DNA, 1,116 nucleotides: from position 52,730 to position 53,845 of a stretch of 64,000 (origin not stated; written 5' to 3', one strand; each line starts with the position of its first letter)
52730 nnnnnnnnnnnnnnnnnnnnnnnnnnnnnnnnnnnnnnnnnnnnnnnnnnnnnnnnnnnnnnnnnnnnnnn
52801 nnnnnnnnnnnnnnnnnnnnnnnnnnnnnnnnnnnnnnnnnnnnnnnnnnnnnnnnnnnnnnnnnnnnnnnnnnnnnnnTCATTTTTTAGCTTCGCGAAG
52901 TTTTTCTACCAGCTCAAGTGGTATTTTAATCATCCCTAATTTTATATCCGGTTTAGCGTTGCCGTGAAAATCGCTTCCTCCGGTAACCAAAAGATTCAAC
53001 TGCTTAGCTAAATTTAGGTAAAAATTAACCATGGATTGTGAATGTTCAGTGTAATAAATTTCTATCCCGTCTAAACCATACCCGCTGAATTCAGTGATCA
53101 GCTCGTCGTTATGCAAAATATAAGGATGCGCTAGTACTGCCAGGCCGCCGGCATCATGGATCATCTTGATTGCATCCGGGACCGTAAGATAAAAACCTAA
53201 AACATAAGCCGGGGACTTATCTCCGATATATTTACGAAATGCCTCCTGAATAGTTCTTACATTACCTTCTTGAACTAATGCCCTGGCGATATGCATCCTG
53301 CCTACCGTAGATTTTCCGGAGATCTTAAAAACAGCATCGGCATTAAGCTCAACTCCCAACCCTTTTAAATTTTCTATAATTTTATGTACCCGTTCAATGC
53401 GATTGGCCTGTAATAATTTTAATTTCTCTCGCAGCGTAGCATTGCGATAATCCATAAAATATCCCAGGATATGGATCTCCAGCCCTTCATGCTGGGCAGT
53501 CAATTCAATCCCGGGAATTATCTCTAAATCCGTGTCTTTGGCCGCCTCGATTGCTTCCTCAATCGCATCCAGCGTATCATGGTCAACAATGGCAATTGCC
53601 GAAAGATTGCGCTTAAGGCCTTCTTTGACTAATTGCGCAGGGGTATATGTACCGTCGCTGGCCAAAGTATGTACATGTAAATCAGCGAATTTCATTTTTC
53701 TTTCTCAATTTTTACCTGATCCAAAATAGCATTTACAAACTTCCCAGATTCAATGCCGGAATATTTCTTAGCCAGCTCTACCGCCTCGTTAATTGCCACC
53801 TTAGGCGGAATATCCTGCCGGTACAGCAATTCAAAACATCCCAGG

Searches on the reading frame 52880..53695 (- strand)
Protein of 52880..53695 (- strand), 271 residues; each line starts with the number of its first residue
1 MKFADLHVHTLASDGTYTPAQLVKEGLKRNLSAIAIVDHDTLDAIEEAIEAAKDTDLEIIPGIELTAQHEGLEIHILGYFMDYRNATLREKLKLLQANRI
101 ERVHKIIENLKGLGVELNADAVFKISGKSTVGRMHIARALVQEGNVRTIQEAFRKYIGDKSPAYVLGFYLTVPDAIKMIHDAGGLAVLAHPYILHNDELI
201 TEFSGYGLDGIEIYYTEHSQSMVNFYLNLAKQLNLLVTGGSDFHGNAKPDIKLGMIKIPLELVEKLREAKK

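Call 3: search_protein_families(library=pfam, proteins=[window:52880-53695:-])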
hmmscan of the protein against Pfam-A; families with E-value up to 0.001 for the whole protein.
window:52880-53695:- (271 aa): 1 family
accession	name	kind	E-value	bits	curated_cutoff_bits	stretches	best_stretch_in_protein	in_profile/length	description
PF02811.25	PHP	-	1.1e-11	45.8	26.4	1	5-88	1-71/164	PHP domain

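Call 4: search_protein_families(library=ncbifam, proteins=[window:52880-53695:-])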
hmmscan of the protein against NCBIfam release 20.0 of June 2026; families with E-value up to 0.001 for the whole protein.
window:52880-53695:- (271 aa): 12 families
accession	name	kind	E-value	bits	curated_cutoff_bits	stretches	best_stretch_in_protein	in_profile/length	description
NF041577.1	nside_bi_sphtase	equivalog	1.1e-57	195.2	400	1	2-257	2-263/276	3',5'-nucleoside bisphosphate phosphatase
NF047791.1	RNaseRnm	equivalog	1.1e-53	182.3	375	1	4-254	3-259/275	RNase RNM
NF041661.1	Cycl_ph_dihydrol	equivalog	6.3e-27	94.5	500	1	5-246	1-246/259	phosphoribosyl 1,2-cyclic phosphate 1,2-diphosphodiesterase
NF038032.1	CehA_McbA_metalo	domain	1.7e-18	67.1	80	2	4-104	5-105/315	CehA/McbA family metallohydrolase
NF045780.1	TrlF_fam_ATP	equivalog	5.3e-13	48.6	350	1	4-102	8-119/944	TrlF family AAA-like ATPase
NF004981.0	PRK06361.1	equivalog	9e-09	35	117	1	5-66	3-72/217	histidinol phosphate phosphatase domain-containing protein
NF001688.0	PRK00448.1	equivalog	9.9e-08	30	873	1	5-75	340-412/1445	PolC-type DNA polymerase III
NF004225.0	PRK05672.1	subfamily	1.5e-07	29.9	939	1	2-71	5-77/1047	error-prone DNA polymerase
TIGR01405.1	polC_Gram_pos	equivalog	2.4e-06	25.5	1043.45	1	5-70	106-173/1211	DNA polymerase III subunit alpha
NF042955.1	Ppl_antiphage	equivalog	0.00019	19.6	1000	0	5-155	8-172/882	anti-phage protein Ppl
NF004226.0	PRK05673.1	equivalog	0.00022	19.2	1002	1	1-79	4-76/1146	DNA polymerase III subunit alpha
NF006251.0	PRK08392.1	equivalog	0.00076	19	212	0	4-107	2-114/216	hypothetical protein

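Call 5: find_homologous_proteins(query=window:52880-53695:-)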
Query window:52880-53695:- (271 aa): 5833 proteins with E <= 0.001 among 8000 candidates; the best 120 are listed.
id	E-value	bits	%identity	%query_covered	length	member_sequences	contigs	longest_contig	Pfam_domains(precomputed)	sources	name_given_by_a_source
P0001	1.3e-172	590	100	100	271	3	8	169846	PF02811.27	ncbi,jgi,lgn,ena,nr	ncbi:MAG: phosphatase [Candidatus Omnitrophica bacterium CG11_big_fil_rev_8_21_14_0_20_41_12]|nr:MAG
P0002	4.4e-147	507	85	100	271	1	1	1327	PF02811.27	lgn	-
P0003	3.7e-143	494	84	100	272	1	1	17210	PF02811.27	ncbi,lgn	-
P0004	8.8e-142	489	84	100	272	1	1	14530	PF02811.27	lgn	-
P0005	1.4e-138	479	81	100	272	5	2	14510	PF02811.27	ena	-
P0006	1.2e-135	469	77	100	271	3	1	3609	PF02811.27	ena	-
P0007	4.2e-135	467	79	100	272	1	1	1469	PF02811.27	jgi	-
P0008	1.6e-132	459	78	100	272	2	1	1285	PF02811.27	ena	-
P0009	3.8e-132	458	76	100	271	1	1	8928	PF02811.27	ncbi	-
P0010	5.2e-132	457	78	100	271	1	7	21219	PF02811.27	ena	-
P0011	8.4e-132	456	77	100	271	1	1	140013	PF02811.27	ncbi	-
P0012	9.8e-132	456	77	100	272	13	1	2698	PF02811.27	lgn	-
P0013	1.1e-131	456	75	100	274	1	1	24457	PF02811.27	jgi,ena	-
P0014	1.6e-131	456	77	100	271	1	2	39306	PF02811.27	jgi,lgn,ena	jgi:predicted metal-dependent phosphoesterase TrpH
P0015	2.0e-131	455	76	100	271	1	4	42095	PF02811.27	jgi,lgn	-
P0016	2.2e-131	455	76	100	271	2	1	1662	PF02811.27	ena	-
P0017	2.6e-131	455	76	100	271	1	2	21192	PF02811.27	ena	-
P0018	4.0e-131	454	75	100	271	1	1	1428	PF02811.27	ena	-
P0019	4.0e-131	454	76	100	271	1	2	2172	PF02811.27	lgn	-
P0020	4.5e-131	454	76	100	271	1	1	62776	PF02811.27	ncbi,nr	ncbi:MAG: PHP domain-containing protein [Candidatus Omnitrophota bacterium]|nr:PHP domain-containing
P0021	5.4e-131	454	75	100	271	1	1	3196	PF02811.27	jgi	-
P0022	7.2e-131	453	76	100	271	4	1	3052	PF02811.27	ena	-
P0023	8.1e-131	453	76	100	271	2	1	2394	PF02811.27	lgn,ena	-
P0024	9.8e-131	453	76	100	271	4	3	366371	PF02811.27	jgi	jgi:predicted metal-dependent phosphoesterase TrpH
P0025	2.5e-130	452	76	100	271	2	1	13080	PF02811.27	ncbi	-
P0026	2.8e-130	452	75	100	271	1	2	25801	PF02811.27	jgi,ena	-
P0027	2.9e-130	451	76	100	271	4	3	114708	PF02811.27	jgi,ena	jgi:hypothetical protein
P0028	4.4e-130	451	75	100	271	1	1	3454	PF02811.27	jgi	jgi:3',5'-nucleoside bisphosphate phosphatase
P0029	4.9e-130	451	76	100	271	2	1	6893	PF02811.27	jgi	jgi:hypothetical protein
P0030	5.2e-130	451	75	100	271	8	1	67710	PF02811.27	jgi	-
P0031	6.0e-130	450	75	100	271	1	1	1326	PF02811.27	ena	-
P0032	6.8e-130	450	76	100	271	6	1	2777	PF02811.27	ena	-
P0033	8.2e-130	450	76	100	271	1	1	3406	PF02811.27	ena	-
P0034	1.4e-129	449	75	100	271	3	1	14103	PF02811.27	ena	-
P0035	2.0e-129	449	75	100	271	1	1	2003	PF02811.27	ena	-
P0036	2.0e-129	449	75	100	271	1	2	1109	PF02811.27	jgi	jgi:predicted metal-dependent phosphoesterase TrpH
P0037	2.1e-129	449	77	100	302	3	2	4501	PF02811.27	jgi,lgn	-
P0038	2.4e-129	448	76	100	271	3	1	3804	PF02811.27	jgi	jgi:hypothetical protein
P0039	4.9e-129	447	73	100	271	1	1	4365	PF02811.27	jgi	jgi:3',5'-nucleoside bisphosphate phosphatase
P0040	5.4e-129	447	74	100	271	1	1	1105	PF02811.27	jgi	jgi:3',5'-nucleoside bisphosphate phosphatase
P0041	6.4e-129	447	74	100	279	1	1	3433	PF02811.27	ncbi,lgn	-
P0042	6.8e-129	447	75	100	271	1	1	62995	PF02811.27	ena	-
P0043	7.2e-129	447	76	100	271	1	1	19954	PF02811.27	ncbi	ncbi:MAG: PHP domain-containing protein [Candidatus Omnitrophota bacterium]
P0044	7.8e-129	447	74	100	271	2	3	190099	PF02811.27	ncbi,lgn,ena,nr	ncbi:MAG TPA: PHP domain-containing protein [Candidatus Omnitrophota bacterium]|nr:PHP domain-contai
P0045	1.1e-128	446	75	99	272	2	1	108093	PF02811.27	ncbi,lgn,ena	ncbi:MAG: PHP domain-containing protein [Candidatus Omnitrophota bacterium]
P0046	1.5e-128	446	75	100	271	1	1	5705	PF02811.27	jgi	jgi:hypothetical protein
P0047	1.6e-128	446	75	100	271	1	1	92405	PF02811.27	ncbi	-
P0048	3.9e-128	444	72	100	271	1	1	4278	PF02811.27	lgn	-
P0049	4.0e-128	444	74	100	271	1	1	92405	PF02811.27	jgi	jgi:predicted metal-dependent phosphoesterase TrpH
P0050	4.2e-128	444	75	100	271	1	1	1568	PF02811.27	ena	-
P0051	5.7e-128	444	74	100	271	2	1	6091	PF02811.27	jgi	-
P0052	6.7e-128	444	75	100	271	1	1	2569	PF02811.27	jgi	jgi:hypothetical protein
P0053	6.8e-128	444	75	100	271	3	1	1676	PF02811.27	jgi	-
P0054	8.0e-128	443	74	100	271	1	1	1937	PF02811.27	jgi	jgi:3',5'-nucleoside bisphosphate phosphatase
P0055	8.4e-128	443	75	100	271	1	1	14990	PF02811.27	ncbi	ncbi:MAG: PHP domain-containing protein [Candidatus Omnitrophota bacterium]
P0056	1.3e-127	443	75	100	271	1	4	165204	PF02811.27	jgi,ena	-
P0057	1.5e-127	443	74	100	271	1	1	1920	PF02811.27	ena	-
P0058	3.3e-127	441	75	100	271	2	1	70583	PF02811.27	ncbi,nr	ncbi:MAG: PHP domain-containing protein [Candidatus Omnitrophica bacterium]|nr:PHP domain-containing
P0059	4.6e-127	441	73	100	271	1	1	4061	PF02811.27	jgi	jgi:hypothetical protein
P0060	7.1e-127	440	74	100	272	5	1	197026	PF02811.27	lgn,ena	-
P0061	8.0e-127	440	73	100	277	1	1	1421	PF02811.27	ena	-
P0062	8.5e-127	440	75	100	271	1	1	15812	PF02811.27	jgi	jgi:3',5'-nucleoside bisphosphate phosphatase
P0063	8.7e-127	440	75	100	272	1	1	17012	PF02811.27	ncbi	-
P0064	1.1e-126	440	73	100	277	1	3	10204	PF02811.27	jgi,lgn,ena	-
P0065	1.5e-126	439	74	100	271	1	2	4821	PF02811.27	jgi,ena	-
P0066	1.6e-126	439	75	100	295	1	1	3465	PF02811.27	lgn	-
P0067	2.0e-126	439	72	100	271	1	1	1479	PF02811.27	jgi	jgi:hypothetical protein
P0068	2.3e-126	439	74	100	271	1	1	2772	PF02811.27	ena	-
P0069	2.3e-126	439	75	100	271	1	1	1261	PF02811.27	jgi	jgi:predicted metal-dependent phosphoesterase TrpH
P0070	2.8e-126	438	75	100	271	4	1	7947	PF02811.27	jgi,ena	-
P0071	3.1e-126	438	75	100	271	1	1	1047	PF02811.27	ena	-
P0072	4.1e-126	438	75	100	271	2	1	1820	PF02811.27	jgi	-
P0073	5.3e-126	437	75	100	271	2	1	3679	PF02811.27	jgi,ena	-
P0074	6.4e-126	437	76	100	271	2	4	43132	PF02811.27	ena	-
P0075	1.2e-125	436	72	100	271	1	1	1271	PF02811.27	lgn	-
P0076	1.5e-125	436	74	100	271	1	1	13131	PF02811.27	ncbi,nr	ncbi:MAG: PHP domain-containing protein [Candidatus Omnitrophica bacterium]|nr:PHP domain-containing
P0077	1.8e-125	436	74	99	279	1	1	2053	PF02811.27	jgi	-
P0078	2.1e-125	436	71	100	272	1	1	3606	PF02811.27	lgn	-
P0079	3.0e-125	435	73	100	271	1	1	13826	PF02811.27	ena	-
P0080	4.9e-125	434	72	100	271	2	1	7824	PF02811.27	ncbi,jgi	jgi:predicted metal-dependent phosphoesterase TrpH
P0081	5.9e-125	434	73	100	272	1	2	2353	PF02811.27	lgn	-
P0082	6.3e-125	434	74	100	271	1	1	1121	PF02811.27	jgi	jgi:predicted metal-dependent phosphoesterase TrpH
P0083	6.7e-125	434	72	100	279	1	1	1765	PF02811.27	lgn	-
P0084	2.0e-124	432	73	100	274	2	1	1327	PF02811.27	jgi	jgi:hypothetical protein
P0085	2.3e-124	432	74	100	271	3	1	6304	PF02811.27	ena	-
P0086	2.9e-124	432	74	100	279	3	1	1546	PF02811.27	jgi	jgi:predicted metal-dependent phosphoesterase TrpH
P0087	3.8e-124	431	74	100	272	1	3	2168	PF02811.27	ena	-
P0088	4.7e-124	431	71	100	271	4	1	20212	PF02811.27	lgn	-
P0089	5.7e-124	431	71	100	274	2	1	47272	PF02811.27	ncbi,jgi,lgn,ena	-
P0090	6.9e-124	431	73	100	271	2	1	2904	PF02811.27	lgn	-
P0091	1.5e-123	429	73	100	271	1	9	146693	PF02811.27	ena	-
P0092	1.6e-123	429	71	100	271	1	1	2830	PF02811.27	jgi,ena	-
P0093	1.8e-123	429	73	100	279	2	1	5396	PF02811.27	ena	-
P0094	2.6e-123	429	75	100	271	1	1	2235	PF02811.27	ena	-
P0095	2.6e-123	429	73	100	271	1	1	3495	PF02811.27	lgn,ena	-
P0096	3.8e-123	428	73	100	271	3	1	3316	PF02811.27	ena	-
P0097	4.2e-123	428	73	100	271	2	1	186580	PF02811.27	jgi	-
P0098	9.4e-123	427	73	100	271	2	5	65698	PF02811.27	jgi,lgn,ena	-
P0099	1.2e-122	427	74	100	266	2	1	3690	PF02811.27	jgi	jgi:predicted metal-dependent phosphoesterase TrpH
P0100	2.1e-122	426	73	100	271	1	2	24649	PF02811.27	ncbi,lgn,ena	-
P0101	2.3e-122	426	73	100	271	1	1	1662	PF02811.27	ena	-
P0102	3.3e-122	425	72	100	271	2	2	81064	PF02811.27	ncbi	ncbi:MAG: PHP domain-containing protein [Candidatus Omnitrophota bacterium]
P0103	3.6e-122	425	72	100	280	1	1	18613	PF02811.27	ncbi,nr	ncbi:MAG: PHP domain-containing protein [Candidatus Omnitrophica bacterium]|nr:PHP domain-containing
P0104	4.5e-122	425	72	100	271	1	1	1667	PF02811.27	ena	-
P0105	7.5e-122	424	73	100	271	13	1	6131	PF02811.27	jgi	-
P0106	7.8e-122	424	70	100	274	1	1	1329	PF02811.27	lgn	-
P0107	1.3e-121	423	71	99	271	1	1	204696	PF02811.27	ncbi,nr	ncbi:MAG: PHP domain-containing protein [Candidatus Omnitrophica bacterium]|nr:PHP domain-containing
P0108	1.4e-121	423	72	100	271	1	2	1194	PF02811.27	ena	-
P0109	1.6e-121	423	73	100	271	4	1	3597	PF02811.27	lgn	-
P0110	2.3e-121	422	71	100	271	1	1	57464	PF02811.27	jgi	-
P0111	3.0e-121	422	72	100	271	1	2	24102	PF02811.27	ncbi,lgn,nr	ncbi:MAG: PHP domain-containing protein [Candidatus Omnitrophica bacterium]|nr:PHP domain-containing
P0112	3.6e-121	422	72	100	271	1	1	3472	PF02811.27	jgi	jgi:predicted metal-dependent phosphoesterase TrpH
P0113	3.7e-121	422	72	100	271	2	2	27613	PF02811.27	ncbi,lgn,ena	-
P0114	5.0e-121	421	72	100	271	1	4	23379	PF02811.27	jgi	-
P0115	5.7e-121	421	72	100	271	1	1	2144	PF02811.27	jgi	jgi:hypothetical protein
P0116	9.7e-121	420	71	100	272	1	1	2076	PF02811.27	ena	-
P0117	1.6e-120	420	70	100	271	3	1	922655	PF02811.27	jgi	jgi:hypothetical protein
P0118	1.6e-120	420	73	100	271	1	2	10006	PF02811.27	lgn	-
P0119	2.2e-120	419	72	100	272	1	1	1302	PF02811.27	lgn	-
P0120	3.6e-120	418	72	100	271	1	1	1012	PF02811.27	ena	-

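Call 8: find_related_loci(query=window:52880-53695:-, collection=genome_contigs, flank=10000)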
Query window:52880-53695:- (271 aa) in genome_contigs; peptide patterns used: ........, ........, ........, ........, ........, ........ (x = any residue, [..] = any of these).
105 stretches matched a pattern; 26 encode a relative of the query (tblastn E <= 1e-3); 26 distinct loci.
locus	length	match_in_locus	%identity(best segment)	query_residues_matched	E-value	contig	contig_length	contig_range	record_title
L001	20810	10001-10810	78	1-270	3e-140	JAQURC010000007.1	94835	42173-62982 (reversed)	MAG: Candidatus Omnitrophota bacterium isolate STD1_64 NODE_471_length_94835_cov_13.129060_Sandtown_D1, whole genome sho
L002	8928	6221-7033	76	1-271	5e-140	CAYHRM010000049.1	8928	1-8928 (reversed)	MAG TPA_asm: uncultured Planctomycetales bacterium isolate ERP119705_co15_217 genome assembly, contig: NODE_9481_length_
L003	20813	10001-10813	73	1-271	8e-137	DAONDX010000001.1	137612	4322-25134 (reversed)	MAG TPA_asm: Candidatus Omnitrophota bacterium isolate AMR_MDS_3884 NODE_52_length_137612_cov_8.006884, whole genome sho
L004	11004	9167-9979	73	1-271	6e-135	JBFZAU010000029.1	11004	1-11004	MAG: Candidatus Omnitrophota bacterium isolate PPR_0475 PPR_0475.fa_k121_597347, whole genome shotgun sequence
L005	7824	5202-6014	72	1-271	3e-133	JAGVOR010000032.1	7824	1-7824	MAG: Candidatus Omnitrophota bacterium isolate DeMMO3_44 c_000000059227, whole genome shotgun sequence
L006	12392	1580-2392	72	1-271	9e-131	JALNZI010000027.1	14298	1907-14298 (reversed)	MAG: Candidatus Omnitrophota bacterium isolate SO_2017_LW1 bin 10 NODE_3479_length_14298_cov_1.176769_LW64-88_2017, whol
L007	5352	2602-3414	70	1-271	1e-128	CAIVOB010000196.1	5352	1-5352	MAG: Candidatus Omnitrophica bacterium isolate AM-lipid-02-D9_bin-0621 genome assembly, contig: bin-0621:196/196, whole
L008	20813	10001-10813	68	1-271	4e-121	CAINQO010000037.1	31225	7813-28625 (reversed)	MAG: Candidatus Omnitrophica bacterium isolate AM-2014-D7_bin-608 genome assembly, contig: bin-608:037/123, whole genome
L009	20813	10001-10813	70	1-271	8e-121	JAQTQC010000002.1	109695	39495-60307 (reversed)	MAG: Candidatus Omnitrophota bacterium isolate STB_130 NODE_404_length_109695_cov_13.264384_Sandtown_B, whole genome sho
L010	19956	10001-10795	72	1-265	4e-118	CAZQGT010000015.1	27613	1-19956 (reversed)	MAG TPA_asm: uncultured Planctomycetales bacterium isolate SRP178699_co1_559 genome assembly, contig: NODE_1892_length_2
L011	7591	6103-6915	53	1-271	2e-100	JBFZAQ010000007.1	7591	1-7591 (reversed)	MAG: Candidatus Omnitrophota bacterium isolate PPR_0471 k121_3967029, whole genome shotgun sequence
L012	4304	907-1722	56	1-271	5e-100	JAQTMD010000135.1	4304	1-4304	MAG: Candidatus Omnitrophota bacterium isolate STA_32 NODE_54934_length_4304_cov_2.208283_Sandtown_A, whole genome shotg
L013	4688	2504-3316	54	1-271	6e-96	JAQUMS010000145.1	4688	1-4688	MAG: Candidatus Omnitrophota bacterium isolate STD1_16 NODE_73994_length_4688_cov_2.306073_Sandtown_D1, whole genome sho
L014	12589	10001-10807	49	1-270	1e-81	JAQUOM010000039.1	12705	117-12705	MAG: Candidatus Omnitrophota bacterium isolate STD1_200 NODE_13085_length_12705_cov_3.499761_Sandtown_D1, whole genome s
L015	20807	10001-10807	46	1-270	6e-81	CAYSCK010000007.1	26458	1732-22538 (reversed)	MAG TPA_asm: uncultured Planctomycetia bacterium isolate binchicken_co220_82 genome assembly, contig: NODE_1079_length_2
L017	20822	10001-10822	38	5-269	1e-57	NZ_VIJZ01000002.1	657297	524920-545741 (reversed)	Paenibacillus ottowii strain MS2379 NODE_2_length_657297_cov_81.129107, whole genome shotgun sequence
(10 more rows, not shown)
